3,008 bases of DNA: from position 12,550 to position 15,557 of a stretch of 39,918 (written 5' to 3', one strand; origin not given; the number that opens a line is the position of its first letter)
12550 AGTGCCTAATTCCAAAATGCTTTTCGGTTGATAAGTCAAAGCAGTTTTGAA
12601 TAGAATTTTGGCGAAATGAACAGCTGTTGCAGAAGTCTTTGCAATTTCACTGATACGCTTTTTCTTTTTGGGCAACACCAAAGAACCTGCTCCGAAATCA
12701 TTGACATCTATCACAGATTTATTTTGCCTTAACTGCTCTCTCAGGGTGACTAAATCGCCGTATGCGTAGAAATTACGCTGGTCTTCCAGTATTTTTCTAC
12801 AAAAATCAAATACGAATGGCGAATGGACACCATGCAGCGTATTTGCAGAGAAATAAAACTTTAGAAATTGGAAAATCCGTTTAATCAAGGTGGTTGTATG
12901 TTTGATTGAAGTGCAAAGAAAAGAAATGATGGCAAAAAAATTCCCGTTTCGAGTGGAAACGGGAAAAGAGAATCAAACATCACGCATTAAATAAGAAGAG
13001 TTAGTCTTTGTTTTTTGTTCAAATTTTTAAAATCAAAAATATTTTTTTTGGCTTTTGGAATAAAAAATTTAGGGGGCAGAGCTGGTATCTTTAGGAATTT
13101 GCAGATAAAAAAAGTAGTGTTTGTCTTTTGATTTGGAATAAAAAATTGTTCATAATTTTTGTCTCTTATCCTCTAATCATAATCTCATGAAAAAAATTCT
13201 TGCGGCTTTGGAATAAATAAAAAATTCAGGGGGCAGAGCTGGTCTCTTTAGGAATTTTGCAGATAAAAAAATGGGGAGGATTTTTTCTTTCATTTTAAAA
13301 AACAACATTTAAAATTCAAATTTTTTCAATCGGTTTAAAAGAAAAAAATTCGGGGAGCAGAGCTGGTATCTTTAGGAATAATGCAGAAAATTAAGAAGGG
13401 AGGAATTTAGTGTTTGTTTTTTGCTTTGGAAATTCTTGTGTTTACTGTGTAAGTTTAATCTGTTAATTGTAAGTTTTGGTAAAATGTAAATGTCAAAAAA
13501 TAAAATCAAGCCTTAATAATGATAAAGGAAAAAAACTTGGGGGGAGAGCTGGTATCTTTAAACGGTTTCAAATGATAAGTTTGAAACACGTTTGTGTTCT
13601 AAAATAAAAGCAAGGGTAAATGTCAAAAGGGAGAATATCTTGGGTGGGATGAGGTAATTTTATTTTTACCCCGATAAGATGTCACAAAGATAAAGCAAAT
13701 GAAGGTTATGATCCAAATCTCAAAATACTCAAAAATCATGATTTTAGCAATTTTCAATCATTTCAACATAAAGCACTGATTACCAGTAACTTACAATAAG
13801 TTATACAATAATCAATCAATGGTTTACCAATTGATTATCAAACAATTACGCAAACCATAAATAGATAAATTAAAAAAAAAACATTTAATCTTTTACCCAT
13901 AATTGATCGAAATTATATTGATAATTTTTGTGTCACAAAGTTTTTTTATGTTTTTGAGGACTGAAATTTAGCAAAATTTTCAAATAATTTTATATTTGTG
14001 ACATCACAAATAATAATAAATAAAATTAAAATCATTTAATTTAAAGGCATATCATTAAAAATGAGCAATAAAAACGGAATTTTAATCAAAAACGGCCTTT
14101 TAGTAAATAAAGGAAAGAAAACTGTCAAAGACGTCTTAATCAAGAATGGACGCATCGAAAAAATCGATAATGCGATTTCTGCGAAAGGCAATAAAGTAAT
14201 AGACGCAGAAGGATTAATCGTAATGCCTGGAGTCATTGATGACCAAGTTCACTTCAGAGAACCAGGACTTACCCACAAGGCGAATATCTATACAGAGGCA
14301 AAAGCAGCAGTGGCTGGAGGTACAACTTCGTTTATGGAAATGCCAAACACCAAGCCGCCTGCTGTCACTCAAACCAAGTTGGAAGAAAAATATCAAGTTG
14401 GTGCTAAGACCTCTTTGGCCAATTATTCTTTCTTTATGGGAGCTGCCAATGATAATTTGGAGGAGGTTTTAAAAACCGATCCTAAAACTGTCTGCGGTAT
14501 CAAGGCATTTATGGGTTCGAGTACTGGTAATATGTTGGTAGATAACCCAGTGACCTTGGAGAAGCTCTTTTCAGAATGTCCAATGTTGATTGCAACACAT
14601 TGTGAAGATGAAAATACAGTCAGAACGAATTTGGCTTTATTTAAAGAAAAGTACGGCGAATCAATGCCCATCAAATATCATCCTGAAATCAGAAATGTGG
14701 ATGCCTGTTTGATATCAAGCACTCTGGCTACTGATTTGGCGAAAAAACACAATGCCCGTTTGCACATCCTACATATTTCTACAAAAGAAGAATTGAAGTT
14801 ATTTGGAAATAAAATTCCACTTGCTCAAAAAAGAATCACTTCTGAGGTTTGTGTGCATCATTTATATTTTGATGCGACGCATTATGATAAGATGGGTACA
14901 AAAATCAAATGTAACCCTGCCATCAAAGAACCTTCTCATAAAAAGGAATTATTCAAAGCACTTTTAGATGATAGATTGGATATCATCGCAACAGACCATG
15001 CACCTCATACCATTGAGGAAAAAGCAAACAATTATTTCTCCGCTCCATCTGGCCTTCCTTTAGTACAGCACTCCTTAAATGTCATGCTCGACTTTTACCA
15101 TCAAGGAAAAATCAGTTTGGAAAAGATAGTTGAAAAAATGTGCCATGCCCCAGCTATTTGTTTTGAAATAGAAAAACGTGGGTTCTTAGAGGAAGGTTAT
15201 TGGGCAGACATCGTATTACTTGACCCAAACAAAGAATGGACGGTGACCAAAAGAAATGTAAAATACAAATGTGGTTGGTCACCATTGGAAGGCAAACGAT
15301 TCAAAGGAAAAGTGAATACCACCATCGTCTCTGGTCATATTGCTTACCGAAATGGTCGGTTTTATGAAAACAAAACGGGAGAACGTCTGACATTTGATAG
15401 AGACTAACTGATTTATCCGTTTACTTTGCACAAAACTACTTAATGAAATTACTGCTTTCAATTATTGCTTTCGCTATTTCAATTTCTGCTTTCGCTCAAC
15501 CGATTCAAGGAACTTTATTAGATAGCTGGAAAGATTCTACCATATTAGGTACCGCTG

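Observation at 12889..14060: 1.17-kb ORF-free, repeat-dense gap between the methyltransferase gene and pyrC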

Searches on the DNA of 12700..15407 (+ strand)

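Call 5: search_rna_families(source=window, start=12700, end=14200, threshold=evalue, max_evalue=10)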
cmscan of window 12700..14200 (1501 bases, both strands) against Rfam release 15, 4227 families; matches with E-value up to 10: 8.
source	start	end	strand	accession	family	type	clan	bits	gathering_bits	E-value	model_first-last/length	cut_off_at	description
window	12933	13053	-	RF02846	Ref84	Gene; antisense;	-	27.2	52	0.7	1-87/87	no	Enterococcus sRNA 84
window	12932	13037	-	RF00034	RprA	Gene; sRNA;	-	25.3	70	3.6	1-108/108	no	RprA RNA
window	13053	13133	+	RF01188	snR56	Gene; snRNA; snoRNA; CD-box;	CL00049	20.4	54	4.7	1-84/84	no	Small nucleolar RNA snR56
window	13460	13507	+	RF03956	mir-737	Gene; miRNA;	-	19.9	60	4.9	1-63/63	no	mir-737 microRNA precursor family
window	14123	14152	+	RF01165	sn2317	Gene; snRNA; snoRNA; CD-box;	-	16.5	50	9.6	1-70/70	no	Small nucleolar RNA sn2317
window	12941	12965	-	RF01667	rox1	Cis-reg;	-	15.7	58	8.2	1-59/59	no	Drosophila rox1 ncRNA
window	12931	13049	-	RF02634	EF3314_EF3315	Gene; sRNA;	-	14.5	100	2.2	1-141/141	no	Enterococcus sRNA EF3314_EF3315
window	12920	12998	+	RF02842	RefA1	Gene; sRNA;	-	13.7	94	5.8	1-222/222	no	Enterococcus sRNA A1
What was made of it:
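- On Any Rfam 15 family (riboswitches, PyrR site, known small RNAs, Flavo-1 and others): E-value-mode hits have E of 0.7 or more and lie on the terminator (call 5).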

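Call 24: search_rna_families(sources=[L002, L009, L014, L015, L064, L092, L093, L127], threshold=gathering)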
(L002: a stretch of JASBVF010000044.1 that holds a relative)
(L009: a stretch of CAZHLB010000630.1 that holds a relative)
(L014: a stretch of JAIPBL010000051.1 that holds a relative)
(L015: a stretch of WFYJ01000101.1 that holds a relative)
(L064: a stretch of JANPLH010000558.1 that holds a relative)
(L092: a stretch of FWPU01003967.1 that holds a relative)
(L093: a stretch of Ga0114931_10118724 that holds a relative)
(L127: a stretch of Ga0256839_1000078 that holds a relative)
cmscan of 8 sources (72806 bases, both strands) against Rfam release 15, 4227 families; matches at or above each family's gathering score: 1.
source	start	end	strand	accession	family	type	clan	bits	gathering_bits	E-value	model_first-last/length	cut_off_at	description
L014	1957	2028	-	RF00005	tRNA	Gene; tRNA;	CL00001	64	29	1.6e-11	1-71/71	no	tRNA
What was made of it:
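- On Any Rfam 15 family (riboswitches, PyrR site, known small RNAs, Flavo-1 and others): In eight related loci the only hit is an unrelated tRNA (call 24).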
